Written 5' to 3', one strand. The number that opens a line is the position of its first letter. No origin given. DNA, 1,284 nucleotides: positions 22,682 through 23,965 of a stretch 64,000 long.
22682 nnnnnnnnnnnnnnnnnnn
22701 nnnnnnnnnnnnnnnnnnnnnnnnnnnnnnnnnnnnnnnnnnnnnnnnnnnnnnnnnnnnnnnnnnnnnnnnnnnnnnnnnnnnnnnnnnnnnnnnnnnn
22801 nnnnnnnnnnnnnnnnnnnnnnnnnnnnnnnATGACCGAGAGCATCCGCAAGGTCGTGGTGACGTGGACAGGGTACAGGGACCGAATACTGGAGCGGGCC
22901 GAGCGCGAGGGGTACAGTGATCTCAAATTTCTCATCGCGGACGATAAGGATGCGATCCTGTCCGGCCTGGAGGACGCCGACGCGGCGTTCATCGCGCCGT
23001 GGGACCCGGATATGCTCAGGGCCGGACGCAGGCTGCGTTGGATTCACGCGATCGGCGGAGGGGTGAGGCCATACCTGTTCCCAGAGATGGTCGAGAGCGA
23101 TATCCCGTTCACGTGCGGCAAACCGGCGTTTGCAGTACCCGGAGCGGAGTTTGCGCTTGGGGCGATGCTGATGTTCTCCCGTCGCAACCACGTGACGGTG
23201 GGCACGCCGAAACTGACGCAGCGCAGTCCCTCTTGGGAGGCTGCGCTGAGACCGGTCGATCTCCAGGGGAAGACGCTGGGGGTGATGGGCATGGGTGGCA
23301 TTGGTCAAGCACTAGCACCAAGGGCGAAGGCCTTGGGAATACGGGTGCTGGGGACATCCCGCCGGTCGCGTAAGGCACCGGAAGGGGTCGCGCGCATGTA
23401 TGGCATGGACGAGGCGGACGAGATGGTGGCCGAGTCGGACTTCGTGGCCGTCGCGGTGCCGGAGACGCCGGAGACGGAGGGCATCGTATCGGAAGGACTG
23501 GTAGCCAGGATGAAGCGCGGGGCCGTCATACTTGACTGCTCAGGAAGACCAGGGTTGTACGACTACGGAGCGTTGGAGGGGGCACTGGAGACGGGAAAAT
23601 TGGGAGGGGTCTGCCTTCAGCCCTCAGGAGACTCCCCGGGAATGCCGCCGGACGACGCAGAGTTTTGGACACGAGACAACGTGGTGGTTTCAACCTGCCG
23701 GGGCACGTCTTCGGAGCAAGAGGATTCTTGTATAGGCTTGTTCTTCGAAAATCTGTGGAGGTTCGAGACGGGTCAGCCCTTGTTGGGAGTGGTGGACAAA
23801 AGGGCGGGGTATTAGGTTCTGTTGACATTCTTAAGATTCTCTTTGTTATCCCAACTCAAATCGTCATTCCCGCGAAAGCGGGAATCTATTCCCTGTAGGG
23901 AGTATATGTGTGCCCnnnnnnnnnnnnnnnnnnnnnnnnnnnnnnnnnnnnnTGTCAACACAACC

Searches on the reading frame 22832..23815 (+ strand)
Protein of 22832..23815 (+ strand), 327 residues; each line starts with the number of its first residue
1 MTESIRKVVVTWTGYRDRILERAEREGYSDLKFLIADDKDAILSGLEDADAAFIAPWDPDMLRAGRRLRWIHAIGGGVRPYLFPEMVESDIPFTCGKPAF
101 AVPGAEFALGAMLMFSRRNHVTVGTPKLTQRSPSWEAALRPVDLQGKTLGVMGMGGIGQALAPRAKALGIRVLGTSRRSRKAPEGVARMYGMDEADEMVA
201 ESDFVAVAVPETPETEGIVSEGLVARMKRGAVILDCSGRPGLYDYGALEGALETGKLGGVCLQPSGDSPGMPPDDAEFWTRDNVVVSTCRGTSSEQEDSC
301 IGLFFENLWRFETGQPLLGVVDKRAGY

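Call 59: search_protein_families(library=pfam, proteins=[window:22832-23815:+], max_evalue=0.001)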
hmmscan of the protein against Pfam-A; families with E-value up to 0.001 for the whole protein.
window:22832-23815:+ (327 aa): 4 families
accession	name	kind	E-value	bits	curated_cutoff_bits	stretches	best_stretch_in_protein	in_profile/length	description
PF02826.25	2-Hacid_dh_C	-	2e-30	105.9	25.1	1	129-287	17-174/178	D-isomer specific 2-hydroxyacid dehydrogenase, NAD binding domain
PF03446.21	NAD_binding_2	-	6.8e-10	39.6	21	1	149-237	2-93/161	NAD binding domain of 6-phosphogluconate dehydrogenase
PF03807.23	F420_oxidored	-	9.3e-06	26.6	21.6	1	149-235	2-90/94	NADP oxidoreductase coenzyme F420-dependent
PF07991.19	KARI_N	-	0.0001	22.4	20.6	1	144-234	2-92/165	Acetohydroxy acid isomeroreductase, NADPH-binding domain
